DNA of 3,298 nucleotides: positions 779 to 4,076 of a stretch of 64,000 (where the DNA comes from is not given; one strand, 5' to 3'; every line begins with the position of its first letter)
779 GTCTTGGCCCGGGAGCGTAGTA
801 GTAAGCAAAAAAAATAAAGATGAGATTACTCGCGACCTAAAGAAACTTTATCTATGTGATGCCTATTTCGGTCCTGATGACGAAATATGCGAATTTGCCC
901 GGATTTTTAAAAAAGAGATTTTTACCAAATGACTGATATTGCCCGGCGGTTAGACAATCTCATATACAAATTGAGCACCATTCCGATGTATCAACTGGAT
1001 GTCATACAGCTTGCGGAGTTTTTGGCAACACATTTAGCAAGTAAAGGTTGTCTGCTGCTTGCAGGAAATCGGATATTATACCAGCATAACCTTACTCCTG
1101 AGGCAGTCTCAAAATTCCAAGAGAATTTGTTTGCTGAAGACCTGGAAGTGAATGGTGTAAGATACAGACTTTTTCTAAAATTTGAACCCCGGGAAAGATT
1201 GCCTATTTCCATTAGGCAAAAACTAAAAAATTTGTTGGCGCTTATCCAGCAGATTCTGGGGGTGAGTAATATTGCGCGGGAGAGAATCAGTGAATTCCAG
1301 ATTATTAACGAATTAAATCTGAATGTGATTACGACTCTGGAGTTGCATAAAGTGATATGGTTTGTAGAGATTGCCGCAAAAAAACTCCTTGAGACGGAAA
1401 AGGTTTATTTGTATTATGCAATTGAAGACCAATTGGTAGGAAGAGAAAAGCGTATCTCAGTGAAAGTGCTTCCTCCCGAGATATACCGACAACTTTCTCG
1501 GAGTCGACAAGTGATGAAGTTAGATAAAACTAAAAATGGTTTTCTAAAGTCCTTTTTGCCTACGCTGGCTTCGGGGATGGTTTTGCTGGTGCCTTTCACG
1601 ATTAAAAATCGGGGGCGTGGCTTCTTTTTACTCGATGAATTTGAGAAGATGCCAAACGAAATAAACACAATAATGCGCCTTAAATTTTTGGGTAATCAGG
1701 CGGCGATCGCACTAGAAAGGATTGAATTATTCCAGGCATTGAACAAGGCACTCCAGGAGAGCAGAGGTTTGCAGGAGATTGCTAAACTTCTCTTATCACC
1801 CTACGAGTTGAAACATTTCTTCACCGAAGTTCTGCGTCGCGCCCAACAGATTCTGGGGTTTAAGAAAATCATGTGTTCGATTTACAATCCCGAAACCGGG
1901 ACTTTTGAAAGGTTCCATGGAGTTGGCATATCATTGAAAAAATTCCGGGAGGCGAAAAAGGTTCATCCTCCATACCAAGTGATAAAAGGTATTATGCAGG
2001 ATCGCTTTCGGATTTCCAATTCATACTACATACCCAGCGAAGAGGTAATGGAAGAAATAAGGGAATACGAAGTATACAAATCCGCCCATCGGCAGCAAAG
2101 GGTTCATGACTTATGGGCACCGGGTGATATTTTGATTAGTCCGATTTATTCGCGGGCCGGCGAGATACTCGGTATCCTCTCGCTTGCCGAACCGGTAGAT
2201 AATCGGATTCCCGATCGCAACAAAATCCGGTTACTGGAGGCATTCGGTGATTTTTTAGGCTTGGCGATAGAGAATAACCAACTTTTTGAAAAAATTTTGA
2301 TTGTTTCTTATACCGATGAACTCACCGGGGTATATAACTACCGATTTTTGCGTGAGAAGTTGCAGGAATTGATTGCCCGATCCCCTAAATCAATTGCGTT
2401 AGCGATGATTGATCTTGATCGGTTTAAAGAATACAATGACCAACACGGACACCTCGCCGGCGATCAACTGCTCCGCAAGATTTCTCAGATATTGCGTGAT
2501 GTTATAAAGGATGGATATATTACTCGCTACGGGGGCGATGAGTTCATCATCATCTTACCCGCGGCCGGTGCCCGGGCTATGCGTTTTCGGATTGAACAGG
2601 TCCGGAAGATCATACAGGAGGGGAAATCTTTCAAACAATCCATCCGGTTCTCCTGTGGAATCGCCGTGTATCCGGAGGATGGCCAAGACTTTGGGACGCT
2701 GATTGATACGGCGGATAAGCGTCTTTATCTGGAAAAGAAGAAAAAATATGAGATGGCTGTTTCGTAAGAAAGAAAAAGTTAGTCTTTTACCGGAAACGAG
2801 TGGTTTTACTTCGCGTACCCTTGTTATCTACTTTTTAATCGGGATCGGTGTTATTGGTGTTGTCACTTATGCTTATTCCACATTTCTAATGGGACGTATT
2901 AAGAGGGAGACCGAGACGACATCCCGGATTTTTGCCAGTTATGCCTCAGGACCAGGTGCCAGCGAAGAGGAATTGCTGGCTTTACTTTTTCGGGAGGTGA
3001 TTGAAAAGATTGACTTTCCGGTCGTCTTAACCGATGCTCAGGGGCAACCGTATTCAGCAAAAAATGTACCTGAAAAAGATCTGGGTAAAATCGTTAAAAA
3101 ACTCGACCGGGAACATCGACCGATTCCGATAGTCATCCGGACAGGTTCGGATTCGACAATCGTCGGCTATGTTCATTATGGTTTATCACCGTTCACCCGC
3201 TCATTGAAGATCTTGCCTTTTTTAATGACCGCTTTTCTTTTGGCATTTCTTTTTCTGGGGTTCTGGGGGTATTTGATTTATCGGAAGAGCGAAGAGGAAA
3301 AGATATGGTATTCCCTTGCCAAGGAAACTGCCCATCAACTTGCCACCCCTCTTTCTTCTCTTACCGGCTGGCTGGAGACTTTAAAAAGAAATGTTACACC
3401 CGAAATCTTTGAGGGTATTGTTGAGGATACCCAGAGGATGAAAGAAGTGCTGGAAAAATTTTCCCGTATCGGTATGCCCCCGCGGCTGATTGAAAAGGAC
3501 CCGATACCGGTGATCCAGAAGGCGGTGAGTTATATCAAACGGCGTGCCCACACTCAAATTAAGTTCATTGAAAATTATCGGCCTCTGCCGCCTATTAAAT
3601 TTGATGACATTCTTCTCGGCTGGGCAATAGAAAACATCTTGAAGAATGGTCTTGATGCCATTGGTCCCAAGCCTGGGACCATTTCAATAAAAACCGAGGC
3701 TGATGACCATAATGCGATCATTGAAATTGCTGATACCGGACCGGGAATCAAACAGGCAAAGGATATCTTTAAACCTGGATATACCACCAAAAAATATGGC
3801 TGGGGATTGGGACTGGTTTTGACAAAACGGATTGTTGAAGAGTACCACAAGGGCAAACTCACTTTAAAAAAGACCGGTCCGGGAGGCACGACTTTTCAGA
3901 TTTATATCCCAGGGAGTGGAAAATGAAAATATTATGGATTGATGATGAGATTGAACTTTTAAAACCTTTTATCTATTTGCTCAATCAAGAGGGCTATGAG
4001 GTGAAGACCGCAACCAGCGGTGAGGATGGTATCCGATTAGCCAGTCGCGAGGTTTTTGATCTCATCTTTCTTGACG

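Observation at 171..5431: Four-gene operon coupling a GAF-GGDEF diguanylate cyclase to a PorY-like kinase and a PorX-like REC-PglZ response regulator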

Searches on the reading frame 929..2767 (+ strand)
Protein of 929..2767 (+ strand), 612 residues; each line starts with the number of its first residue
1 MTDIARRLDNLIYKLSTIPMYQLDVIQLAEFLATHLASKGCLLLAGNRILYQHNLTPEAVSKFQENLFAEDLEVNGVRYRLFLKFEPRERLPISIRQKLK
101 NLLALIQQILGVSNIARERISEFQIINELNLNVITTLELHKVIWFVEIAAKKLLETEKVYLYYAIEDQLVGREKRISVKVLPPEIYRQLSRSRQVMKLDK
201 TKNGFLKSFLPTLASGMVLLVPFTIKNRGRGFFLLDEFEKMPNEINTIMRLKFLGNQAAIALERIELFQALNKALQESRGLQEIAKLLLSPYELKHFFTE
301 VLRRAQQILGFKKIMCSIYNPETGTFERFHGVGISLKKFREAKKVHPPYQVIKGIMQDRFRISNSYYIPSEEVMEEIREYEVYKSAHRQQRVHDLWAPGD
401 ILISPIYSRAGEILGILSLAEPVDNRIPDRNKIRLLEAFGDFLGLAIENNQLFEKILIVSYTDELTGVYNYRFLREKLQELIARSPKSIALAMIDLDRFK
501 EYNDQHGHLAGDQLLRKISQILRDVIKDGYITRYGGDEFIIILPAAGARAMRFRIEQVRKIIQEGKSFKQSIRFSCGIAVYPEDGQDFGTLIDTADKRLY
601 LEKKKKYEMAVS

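Call 3: search_protein_families(library=pfam, proteins=[window:929-2767:+], max_evalue=0.01)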
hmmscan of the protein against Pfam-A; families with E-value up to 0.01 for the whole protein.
window:929-2767:+ (612 aa): 5 families
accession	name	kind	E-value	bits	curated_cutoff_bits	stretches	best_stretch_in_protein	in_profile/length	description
PF00990.26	GGDEF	-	5.5e-36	124.2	23.8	1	461-606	2-158/161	Diguanylate cyclase, GGDEF domain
PF13492.12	GAF_3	-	2.8e-05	25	27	0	398-449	80-129/129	GAF domain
PF13185.12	GAF_2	-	4.9e-05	24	28.6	1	296-448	6-136/136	GAF domain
PF01590.32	GAF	-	0.0014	19.6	22.4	1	294-447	2-133/133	GAF domain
PF22335.1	Cas10-Cmr2_palm2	-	0.0095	16.5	27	0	516-605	37-125/133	Cas10/Cmr2, second palm domain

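Call 4: search_protein_families(library=ncbifam, proteins=[window:929-2767:+], max_evalue=0.01)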
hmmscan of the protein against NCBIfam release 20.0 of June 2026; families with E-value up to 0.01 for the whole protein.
window:929-2767:+ (612 aa): 21 families
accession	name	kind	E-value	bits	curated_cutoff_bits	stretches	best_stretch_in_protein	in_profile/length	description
TIGR00254.1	GGDEF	domain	1.8e-35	122.1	37.4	1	459-608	4-162/168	diguanylate cyclase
NF038266.1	diguan_SiaD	equivalog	3.2e-30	105.3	290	1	454-605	88-247/252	biofilm regulation diguanylate cyclase SiaD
NF007135.0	PRK09581.1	equivalog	1.1e-28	100.3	474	1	455-606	287-448/457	PleD family two-component system response regulator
NF007423.1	PRK09966.1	equivalog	1.6e-28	99.7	325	1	448-603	231-390/390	diguanylate cyclase DgcN/YfiN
NF041606.1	dguan_cyc_DgcA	equivalog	1.3e-26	93.4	370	1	382-605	104-331/340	diguanylate cyclase DgcA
NF007380.0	PRK09894.1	equivalog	9e-26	90.9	256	1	458-604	127-278/296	diguanylate cyclase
NF051473.1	DigCycDgcsShew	equivalog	1.2e-24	87.2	400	1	434-604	109-282/291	diguanylate cyclase DgcS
NF007474.0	PRK10060.1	equivalog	2.3e-23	82.3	782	1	449-605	226-387/663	cyclic di-GMP phosphodiesterase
NF047654.1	DiguCycDgcRLepto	equivalog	4.1e-23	81.7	500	1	450-605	123-288/295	diguanylate cyclase DgcR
NF040885.1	diguan_DgcJ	equivalog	3.6e-22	78.8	500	1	461-608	342-491/493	diguanylate cyclase DgcJ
NF011955.1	PRK15426.1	equivalog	9.3e-19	67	408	1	460-605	398-553/564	cellulose biosynthesis regulator diguanylate cyclase DgcQ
NF008467.0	PRK11359.1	equivalog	1.4e-17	63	857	1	404-600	321-518/800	oxygen-sensing cyclic-di-GMP phosphodiesterase DosP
NF045675.1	PhdiestaseDibA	equivalog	4.4e-17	61.7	980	1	459-605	202-356/623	phosphodiesterase DibA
NF007298.0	PRK09776.1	equivalog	4.4e-17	61.3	1135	1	461-596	685-828/1111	diguanylate cyclase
NF053781.1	cdiGMPphdstlr2612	equivalog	2.2e-15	55.4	1600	1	460-564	840-950/1268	Tlr1612 family c-di-GMP phosphodiesterase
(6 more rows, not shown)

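Call 25: find_homologous_proteins(query=window:929-2764:+, max_evalue=1e-30)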
Query window:929-2764:+ (612 aa): 59 proteins with E <= 1e-30 among 8000 candidates.
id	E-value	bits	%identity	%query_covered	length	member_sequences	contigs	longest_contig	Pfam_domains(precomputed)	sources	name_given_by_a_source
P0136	0.0e+0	1329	99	100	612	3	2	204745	PF13492.13,PF00990.27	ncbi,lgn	ncbi:MAG: sensor domain-containing diguanylate cyclase [candidate division WOR-3 bacterium]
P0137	5.0e-295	998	72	100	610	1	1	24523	PF00990.27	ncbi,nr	ncbi:MAG: sensor domain-containing diguanylate cyclase [candidate division WOR-3 bacterium]|nr:senso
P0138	7.6e-292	987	71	100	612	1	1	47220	PF13492.13,PF00990.27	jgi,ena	-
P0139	1.1e-289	980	71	100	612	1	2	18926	PF13492.13,PF00990.27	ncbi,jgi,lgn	-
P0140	6.9e-289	978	71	100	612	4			PF13492.13,PF00990.27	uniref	uniref:Sensor domain-containing diguanylate cyclase n=1 Tax=candidate division WOR-3 bacterium TaxID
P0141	2.5e-282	956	70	99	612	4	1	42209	PF13492.13,PF00990.27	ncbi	ncbi:MAG: GGDEF domain-containing protein [candidate division WOR-3 bacterium]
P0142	8.6e-281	951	69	100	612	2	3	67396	PF00990.27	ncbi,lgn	-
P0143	2.3e-278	943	69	97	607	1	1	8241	PF00990.27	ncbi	-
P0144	1.9e-273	927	68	100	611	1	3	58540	PF00990.27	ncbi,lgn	ncbi:MAG: sensor domain-containing diguanylate cyclase [candidate division WOR-3 bacterium]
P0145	2.5e-268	910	67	100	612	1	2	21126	PF00990.27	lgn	-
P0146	7.3e-263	892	65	100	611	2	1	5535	PF13185.13,PF00990.27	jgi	jgi:diguanylate cyclase (GGDEF)-like protein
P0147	1.7e-259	880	64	99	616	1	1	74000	PF13185.13,PF01590.33,PF13492.13,PF00990.27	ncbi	ncbi:MAG: sensor domain-containing diguanylate cyclase [bacterium]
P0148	5.9e-256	869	64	100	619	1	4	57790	PF00990.27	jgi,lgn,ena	-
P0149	1.3e-252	858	63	100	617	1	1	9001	PF00990.27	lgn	-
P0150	1.4e-252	858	63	99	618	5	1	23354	PF13492.13,PF00990.27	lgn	-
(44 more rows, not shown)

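Call 41: predict_structure(alignment_id=A3)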
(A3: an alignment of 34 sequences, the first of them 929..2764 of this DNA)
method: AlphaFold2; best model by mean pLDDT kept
length: 612 residues; sequences in the alignment: 34
mean_pLDDT: 82.6   pTM: 0.44
mean pLDDT of the five models: 82.6, 82.1, 81.3, 79.8, 77.2
residues with pLDDT >= 90: 148; 70-90: 372; 50-70: 85; < 50: 7
segments of 3 or more residues with pLDDT < 50: 290-292
pLDDT, mean of each block of 10 residues (from residue 1): 77 82 84 88 90 87 78 85 86 86 86 64 66 67 86 88 87 87 86 86 88 86 80 90 82 78 67 52 52 61 77 91 89 89 90 86 87 87 74 81 86 89 85 78 73 66 85 87 89 92 86 90 91 90 92 93 72 89 91 93 86 70
secondary structure, 60 per line:
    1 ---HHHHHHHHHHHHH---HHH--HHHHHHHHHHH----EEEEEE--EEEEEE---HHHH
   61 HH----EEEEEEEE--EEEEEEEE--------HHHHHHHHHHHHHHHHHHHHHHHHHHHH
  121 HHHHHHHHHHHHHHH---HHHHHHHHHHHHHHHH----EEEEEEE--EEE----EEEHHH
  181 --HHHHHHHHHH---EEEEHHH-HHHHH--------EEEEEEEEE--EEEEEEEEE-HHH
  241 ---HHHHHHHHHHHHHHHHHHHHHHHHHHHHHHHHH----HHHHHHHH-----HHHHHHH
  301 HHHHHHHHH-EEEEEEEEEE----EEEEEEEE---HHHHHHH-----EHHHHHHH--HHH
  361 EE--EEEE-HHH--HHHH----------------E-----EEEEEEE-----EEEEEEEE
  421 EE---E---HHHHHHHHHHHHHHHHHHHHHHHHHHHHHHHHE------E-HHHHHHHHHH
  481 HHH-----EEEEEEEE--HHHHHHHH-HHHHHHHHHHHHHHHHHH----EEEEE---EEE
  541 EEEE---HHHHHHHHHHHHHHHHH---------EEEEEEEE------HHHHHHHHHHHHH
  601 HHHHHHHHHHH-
elements in order: H4-16 H25-35 E40-45 E48-53 H57-62 E67-74 E77-84 H93-135 H139-154 E159-165 E168-170 E175-177 H183-192 E196-199 H204-208 E217-225 E228-236 H244-276 H281-288 H294-309 E311-320 E325-332 H336-342 H349-355 E365-368 H375-378 E401-407 E413-422 H430-461 H471-483 E489-496 H499-506 H508-525 E530-534 E538-544 H548-564 E574-581 H588-611

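Call 61: fold_search(model_id=the predicted structure, library=pdb)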
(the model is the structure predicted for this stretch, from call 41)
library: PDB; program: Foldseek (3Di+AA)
matches with E <= 10: 1310; with E <= 0.001: 330
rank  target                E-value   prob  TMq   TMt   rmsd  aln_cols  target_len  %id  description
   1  5llx_A                9.7e-21  1.00  0.24  0.22  36.9       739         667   13  Bacteriophytochrome activated diguanylyl cyclase from Idiomarina species A28L with GTP bound (released 2017-03-15)
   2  5llw_B                1.5e-20  1.00  0.26  0.23  36.1       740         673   14  Bacteriophytochrome activated diguanylyl cyclase from Idiomarina species A28L (released 2017-03-15)
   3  5llw_A                1.2e-19  1.00  0.24  0.22  36.4       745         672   13  Bacteriophytochrome activated diguanylyl cyclase from Idiomarina species A28L (released 2017-03-15)
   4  6et7_A                1.9e-19  1.00  0.24  0.23  36.9       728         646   14  Activated heterodimer of the bacteriophytochrome regulated diguanylyl cyclase variant - S505V A526V - from Idiomarina  (released 2018-06-13)
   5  5llx_B                3.0e-19  1.00  0.25  0.23  37.0       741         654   13  Bacteriophytochrome activated diguanylyl cyclase from Idiomarina species A28L with GTP bound (released 2017-03-15)
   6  6et7_B                1.8e-18  1.00  0.25  0.24  37.6       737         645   12  Activated heterodimer of the bacteriophytochrome regulated diguanylyl cyclase variant - S505V A526V - from Idiomarina  (released 2018-06-13)
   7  9bkv_B                4.6e-14  1.00  0.22  0.18  29.8       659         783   10  DosP R97A bent form (released 2024-11-20)
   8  9cmf_A                1.1e-13  1.00  0.23  0.18  32.2       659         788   11  Substrate bound DosP (released 2024-11-20)
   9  9ce0_B                8.1e-13  1.00  0.22  0.18  28.8       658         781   11  DosP Apo Bent form (released 2024-11-20)
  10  4zmu_A                1.5e-12  1.00  0.23  0.39  17.1       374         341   18  Dcsbis, a diguanylate cyclase from Pseudomonas aeruginosa (released 2016-05-04)
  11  4zmu_B                1.6e-12  1.00  0.23  0.40  17.8       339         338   18  Dcsbis, a diguanylate cyclase from Pseudomonas aeruginosa (released 2016-05-04)
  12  9bgv_A                1.7e-12  1.00  0.22  0.18  29.2       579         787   11  DosP R97A straight form (released 2024-11-20)
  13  9cdr_A                1.9e-12  1.00  0.23  0.18  30.6       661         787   10  DosP Apo straight form (released 2024-11-20)
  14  9bkv_A                4.0e-12  1.00  0.22  0.18  31.4       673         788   11  DosP R97A bent form (released 2024-11-20)
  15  6d9m                  9.8e-12  1.00  0.23  0.43   6.5       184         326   32  T4-Lysozyme fusion to Geobacter GGDEF (released 2019-04-10)
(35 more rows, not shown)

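Call 72: search_protein_families(library=padloc, proteins=[window:929-2767:+], max_evalue=0.001)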
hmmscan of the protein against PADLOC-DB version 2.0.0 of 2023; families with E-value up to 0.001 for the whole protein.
window:929-2767:+ (612 aa): 0 families

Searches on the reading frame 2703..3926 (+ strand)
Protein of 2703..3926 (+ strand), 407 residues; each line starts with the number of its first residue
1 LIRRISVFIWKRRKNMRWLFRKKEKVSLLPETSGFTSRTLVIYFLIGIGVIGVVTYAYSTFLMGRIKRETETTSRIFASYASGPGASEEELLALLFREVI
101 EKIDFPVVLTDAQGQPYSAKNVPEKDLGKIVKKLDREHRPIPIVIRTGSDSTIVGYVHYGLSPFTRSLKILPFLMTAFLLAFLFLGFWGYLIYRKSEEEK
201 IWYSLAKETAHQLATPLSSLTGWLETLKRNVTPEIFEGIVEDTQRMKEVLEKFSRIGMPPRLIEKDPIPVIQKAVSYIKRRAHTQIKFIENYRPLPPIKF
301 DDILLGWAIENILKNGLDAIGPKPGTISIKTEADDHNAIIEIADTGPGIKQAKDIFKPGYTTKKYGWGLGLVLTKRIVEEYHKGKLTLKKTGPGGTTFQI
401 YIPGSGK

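Call 3: search_protein_families(library=pfam, proteins=[window:2703-3926:+], max_evalue=0.01)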
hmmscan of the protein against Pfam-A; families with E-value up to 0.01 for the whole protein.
window:2703-3926:+ (407 aa): 4 families
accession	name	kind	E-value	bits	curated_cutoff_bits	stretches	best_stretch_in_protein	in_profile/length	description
PF02518.31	HATPase_c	-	5.2e-17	62.7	26.4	1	303-403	4-108/111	Histidine kinase-, DNA gyrase B-, and HSP90-like ATPase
PF00512.31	HisKA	-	1.6e-06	28.5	26.9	1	208-255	8-62/66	His Kinase A (phospho-acceptor) domain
PF14501.12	HATPase_c_5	-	0.00044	20.6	22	1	308-389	9-89/102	GHKL domain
PF12725.13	DUF3810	-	0.0038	17.1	28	1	171-251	62-145/311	Protein of unknown function (DUF3810)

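Call 4: search_protein_families(library=ncbifam, proteins=[window:2703-3926:+], max_evalue=0.01)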
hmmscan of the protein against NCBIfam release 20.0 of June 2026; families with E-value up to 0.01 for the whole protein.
window:2703-3926:+ (407 aa): 66 families (the best 25 are shown)
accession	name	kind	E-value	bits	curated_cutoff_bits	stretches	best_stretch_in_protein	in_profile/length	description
NF008468.0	PRK11360.1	equivalog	7.5e-28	97.2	646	1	209-403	403-607/616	two-component system sensor histidine kinase AtoS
NF053867.1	SprKinKinDBac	equivalog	1.4e-17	63.4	775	1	203-405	287-498/500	sporulation kinase KinD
NF007688.0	PRK10364.1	equivalog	2.4e-17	62.8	479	1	204-404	242-451/460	two-component system sensor histidine kinase ZraS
NF008293.1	PRK11073.1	equivalog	4.5e-16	59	240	1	205-403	133-346/349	nitrogen regulation protein NR(II)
TIGR02966.1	phoR_proteo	equivalog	7.3e-15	54.8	334.2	1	210-401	122-332/333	phosphate regulon sensor histidine kinase PhoR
NF046044.1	PnpS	equivalog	1.2e-14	54.1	400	1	210-403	178-390/390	two-component system histidine kinase PnpS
TIGR02916.1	PEP_his_kin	equivalog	5.2e-14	51.7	300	1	235-403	513-679/679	XrtA/PEP-CTERM system histidine kinase PrsK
NF008298.1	PRK11086.1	subfamily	5.2e-14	51.6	520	1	309-404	428-525/529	DcuS/MalK family sensor histidine kinase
NF008312.0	PRK11100.1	equivalog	7.5e-14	51.4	356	1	208-403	262-473/477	two-component system sensor histidine kinase CreC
NF007004.0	PRK09467.1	equivalog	1.1e-13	50.9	415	1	210-403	240-435/440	two-component system sensor histidine kinase EnvZ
NF052574.1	HisKinEspCMyxo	equivalog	1.7e-13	49.7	1200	1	248-404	475-637/785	serine histidine kinase EspC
NF038348.1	T2SS_HK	subfamily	3.5e-13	48.8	450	1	287-403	454-572/574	histidine kinase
NF049962.1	HisKinFlgSCampy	equivalog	6.5e-13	48.3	600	1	298-391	233-328/338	fla regulon two-component system sensor histidine kinase FlgS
NF047496.1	HK_LIC11548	equivalog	1.8e-11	43.5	750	1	237-403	406-588/589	LIC_11548 family sensor histidine kinase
NF045900.1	HisKinCpxALeg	equivalog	5.2e-11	41.9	800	1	297-403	336-450/451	two-component system sensor histidine kinase CpxA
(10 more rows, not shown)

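Call 72: search_protein_families(library=padloc, proteins=[window:2748-3926:+], max_evalue=0.001)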
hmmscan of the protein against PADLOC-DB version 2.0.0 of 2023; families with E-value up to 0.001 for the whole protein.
window:2748-3926:+ (392 aa): 0 families

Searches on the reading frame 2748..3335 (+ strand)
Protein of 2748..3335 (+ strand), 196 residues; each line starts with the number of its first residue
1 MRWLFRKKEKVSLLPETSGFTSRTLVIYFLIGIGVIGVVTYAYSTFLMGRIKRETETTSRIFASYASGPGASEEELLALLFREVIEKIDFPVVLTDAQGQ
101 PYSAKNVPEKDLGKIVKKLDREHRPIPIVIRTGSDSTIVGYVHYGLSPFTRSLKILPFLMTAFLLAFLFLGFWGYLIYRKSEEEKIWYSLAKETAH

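Call 77: search_protein_families(library=ncbifam, proteins=[window:2748-3335:+], max_evalue=1)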
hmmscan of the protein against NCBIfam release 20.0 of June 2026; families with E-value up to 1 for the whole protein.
window:2748-3335:+ (196 aa): 0 families
